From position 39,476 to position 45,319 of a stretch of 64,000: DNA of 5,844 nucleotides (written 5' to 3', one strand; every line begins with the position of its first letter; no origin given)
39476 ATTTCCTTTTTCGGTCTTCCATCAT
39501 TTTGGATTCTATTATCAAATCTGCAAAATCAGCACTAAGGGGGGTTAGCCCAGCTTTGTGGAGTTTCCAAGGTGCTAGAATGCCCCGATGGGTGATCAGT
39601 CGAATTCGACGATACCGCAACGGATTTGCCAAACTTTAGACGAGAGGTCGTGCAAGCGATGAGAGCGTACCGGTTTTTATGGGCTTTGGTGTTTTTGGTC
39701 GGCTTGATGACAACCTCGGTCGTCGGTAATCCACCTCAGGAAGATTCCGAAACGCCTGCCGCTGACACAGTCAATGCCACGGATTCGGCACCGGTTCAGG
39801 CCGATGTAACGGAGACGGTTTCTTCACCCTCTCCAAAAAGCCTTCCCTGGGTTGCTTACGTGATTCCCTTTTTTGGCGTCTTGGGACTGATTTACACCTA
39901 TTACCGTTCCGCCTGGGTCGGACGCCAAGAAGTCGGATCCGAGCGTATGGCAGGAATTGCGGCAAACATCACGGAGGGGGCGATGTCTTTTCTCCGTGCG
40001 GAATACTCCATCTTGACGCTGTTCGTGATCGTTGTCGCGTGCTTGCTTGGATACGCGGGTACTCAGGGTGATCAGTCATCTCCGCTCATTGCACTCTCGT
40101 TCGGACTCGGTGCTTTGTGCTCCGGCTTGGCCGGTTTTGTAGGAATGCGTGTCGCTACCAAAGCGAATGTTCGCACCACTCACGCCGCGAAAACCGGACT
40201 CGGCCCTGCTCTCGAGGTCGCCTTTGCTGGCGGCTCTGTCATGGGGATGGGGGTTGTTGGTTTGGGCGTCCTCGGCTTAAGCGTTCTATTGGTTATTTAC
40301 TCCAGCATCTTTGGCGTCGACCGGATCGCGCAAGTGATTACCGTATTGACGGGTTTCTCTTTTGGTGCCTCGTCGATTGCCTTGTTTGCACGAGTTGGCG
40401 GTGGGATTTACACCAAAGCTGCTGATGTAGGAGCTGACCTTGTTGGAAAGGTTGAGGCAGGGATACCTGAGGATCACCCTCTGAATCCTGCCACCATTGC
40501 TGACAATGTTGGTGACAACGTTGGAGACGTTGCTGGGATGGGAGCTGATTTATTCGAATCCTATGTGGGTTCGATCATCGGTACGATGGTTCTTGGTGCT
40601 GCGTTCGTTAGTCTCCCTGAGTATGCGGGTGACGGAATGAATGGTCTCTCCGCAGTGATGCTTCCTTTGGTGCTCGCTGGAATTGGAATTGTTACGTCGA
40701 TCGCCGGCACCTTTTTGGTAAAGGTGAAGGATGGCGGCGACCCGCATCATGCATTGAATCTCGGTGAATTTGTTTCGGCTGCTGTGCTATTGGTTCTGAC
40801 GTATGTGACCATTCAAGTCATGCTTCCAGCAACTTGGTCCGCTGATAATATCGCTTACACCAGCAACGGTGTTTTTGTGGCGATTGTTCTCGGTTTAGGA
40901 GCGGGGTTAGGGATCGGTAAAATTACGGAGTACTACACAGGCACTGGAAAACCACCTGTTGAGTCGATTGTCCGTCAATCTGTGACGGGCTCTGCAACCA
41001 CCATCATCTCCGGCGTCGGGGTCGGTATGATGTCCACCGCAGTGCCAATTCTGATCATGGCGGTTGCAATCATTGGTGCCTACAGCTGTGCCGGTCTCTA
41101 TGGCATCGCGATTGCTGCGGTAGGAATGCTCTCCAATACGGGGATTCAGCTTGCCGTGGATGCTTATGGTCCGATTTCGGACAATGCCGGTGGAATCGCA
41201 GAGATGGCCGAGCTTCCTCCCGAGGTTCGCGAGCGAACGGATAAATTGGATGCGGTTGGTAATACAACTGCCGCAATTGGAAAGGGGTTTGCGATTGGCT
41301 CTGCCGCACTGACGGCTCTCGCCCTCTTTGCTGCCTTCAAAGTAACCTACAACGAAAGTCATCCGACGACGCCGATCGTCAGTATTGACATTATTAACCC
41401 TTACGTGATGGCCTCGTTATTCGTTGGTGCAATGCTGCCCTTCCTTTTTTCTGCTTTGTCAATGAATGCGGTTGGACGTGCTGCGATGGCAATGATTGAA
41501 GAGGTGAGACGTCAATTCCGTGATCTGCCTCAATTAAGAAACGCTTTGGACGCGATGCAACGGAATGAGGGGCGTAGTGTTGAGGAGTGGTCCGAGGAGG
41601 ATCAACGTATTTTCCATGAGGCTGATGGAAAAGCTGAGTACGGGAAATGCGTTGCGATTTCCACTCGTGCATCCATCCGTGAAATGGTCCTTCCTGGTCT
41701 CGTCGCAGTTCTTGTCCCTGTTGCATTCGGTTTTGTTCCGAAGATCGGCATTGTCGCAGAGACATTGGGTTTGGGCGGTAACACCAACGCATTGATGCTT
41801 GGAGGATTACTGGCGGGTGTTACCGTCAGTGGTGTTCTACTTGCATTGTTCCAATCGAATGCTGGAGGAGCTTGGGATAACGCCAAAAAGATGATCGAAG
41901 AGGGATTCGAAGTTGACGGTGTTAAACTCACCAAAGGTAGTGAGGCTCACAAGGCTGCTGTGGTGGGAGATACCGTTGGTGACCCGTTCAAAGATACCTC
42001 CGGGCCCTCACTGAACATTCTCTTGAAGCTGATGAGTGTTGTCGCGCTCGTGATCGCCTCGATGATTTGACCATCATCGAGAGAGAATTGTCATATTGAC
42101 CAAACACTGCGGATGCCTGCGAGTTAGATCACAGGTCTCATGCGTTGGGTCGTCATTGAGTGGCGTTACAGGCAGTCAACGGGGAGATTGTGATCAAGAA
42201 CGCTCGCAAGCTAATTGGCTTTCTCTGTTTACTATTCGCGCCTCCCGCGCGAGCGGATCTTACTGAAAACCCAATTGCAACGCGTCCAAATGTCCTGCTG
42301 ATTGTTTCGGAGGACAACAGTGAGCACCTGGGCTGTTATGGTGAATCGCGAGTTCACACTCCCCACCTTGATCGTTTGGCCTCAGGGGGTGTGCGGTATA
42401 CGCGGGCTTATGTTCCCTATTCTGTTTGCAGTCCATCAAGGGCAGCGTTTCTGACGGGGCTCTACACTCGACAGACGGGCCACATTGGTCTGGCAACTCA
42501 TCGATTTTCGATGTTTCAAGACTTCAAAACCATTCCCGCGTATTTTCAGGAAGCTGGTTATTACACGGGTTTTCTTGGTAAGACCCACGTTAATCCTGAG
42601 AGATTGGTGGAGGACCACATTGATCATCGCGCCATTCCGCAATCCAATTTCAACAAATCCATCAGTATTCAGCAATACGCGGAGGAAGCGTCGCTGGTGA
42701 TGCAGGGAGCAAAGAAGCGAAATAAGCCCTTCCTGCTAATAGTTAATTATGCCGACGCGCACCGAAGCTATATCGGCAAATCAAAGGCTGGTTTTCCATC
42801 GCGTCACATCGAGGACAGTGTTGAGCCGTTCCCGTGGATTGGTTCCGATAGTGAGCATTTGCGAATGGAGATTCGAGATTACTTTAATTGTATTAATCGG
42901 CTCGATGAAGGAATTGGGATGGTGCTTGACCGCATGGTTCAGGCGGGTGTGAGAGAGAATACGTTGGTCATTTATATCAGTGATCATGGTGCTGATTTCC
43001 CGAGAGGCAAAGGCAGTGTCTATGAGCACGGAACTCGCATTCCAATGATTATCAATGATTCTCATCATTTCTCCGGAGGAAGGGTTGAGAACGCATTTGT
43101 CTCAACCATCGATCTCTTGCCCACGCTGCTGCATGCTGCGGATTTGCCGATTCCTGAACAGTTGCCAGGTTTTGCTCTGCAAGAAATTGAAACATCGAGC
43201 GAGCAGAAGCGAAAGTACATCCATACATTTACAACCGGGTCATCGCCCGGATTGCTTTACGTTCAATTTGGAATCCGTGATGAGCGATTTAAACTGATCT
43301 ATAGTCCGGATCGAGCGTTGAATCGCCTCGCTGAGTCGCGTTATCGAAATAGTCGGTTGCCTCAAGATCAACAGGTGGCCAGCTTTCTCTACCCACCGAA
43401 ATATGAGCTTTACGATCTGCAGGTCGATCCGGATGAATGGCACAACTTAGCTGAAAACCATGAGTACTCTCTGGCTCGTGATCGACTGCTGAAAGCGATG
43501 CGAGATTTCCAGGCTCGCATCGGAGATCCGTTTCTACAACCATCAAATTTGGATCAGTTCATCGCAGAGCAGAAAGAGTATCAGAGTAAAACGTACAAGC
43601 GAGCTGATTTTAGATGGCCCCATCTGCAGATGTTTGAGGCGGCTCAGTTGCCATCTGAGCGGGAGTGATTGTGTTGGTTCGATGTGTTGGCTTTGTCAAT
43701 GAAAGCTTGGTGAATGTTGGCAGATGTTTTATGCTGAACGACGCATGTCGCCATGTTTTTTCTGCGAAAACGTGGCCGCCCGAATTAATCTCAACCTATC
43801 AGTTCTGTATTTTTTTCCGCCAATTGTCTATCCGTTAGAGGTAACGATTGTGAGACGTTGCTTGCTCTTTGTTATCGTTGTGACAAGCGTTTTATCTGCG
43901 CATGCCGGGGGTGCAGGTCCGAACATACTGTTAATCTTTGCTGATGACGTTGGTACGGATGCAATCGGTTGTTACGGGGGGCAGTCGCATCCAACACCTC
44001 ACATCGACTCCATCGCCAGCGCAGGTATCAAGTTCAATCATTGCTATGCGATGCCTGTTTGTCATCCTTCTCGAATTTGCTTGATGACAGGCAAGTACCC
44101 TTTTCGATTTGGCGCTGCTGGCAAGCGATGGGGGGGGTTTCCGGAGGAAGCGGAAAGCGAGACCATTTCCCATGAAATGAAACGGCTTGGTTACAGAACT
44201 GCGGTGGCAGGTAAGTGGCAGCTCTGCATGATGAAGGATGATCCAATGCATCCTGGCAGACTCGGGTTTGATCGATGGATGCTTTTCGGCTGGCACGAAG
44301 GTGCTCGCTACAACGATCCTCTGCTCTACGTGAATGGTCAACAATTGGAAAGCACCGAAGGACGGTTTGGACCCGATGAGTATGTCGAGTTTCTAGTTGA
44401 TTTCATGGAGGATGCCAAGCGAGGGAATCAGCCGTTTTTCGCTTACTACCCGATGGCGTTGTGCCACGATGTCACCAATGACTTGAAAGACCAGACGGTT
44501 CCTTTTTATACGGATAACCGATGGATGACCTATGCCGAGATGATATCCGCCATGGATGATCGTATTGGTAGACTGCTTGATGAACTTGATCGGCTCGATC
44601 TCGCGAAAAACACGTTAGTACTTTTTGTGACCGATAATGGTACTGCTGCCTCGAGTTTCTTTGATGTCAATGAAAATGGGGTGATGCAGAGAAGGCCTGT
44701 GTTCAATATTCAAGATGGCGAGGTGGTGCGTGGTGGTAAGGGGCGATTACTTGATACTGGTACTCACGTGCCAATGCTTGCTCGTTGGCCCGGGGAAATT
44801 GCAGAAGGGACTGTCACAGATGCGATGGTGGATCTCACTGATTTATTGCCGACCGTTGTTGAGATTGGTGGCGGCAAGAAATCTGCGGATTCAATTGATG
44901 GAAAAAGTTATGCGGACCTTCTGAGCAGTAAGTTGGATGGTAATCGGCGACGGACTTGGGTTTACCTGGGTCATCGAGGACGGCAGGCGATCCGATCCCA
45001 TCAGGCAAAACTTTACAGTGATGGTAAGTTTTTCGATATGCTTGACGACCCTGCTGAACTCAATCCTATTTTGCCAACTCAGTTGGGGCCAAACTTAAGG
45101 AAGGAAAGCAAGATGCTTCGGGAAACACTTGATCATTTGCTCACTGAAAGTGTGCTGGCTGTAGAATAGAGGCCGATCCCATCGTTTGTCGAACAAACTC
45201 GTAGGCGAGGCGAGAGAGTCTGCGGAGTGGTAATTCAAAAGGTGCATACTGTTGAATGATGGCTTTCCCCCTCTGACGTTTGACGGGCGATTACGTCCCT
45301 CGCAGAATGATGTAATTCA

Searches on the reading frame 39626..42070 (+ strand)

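Call 95: search_protein_families(library=pfam, proteins=[window:39626-42070:+], max_evalue=0.00001)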
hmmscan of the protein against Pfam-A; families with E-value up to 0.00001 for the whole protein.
window:39626-42070:+ (814 aa): 1 family
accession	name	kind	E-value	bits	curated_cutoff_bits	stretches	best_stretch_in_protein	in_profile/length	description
PF03030.21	H_PPase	-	1.6e-256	853.5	29.7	1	85-810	1-645/645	Inorganic H+ pyrophosphatase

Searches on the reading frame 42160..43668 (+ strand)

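Call 95: search_protein_families(library=pfam, proteins=[window:42160-43668:+], max_evalue=0.00001)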
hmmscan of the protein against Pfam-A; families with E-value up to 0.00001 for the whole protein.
window:42160-43668:+ (502 aa): 3 families
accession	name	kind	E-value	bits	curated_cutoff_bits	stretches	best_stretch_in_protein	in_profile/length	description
PF00884.28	Sulfatase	-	5e-48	164.4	25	1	43-328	1-300/301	Sulfatase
PF16347.10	SGSH_C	-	4.4e-16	59.8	29.3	1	285-380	9-107/154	N-sulphoglucosamine sulphohydrolase, C-terminal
PF01663.27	Phosphodiest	-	2.5e-07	31.1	23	0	65-279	18-222/342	Type I phosphodiesterase / nucleotide pyrophosphatase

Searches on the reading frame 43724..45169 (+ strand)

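Call 95: search_protein_families(library=pfam, proteins=[window:43724-45169:+], max_evalue=0.00001)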
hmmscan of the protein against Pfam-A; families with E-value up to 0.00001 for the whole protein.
window:43724-45169:+ (481 aa): 3 families
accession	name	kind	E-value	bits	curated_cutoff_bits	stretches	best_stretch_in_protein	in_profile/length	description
PF00884.28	Sulfatase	-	4.7e-45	154.6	25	1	66-381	1-298/301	Sulfatase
PF16347.10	SGSH_C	-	2.1e-09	38.2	29.3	1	343-447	12-129/154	N-sulphoglucosamine sulphohydrolase, C-terminal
PF01663.27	Phosphodiest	-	8.6e-07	29.3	23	0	270-374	184-278/342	Type I phosphodiesterase / nucleotide pyrophosphatase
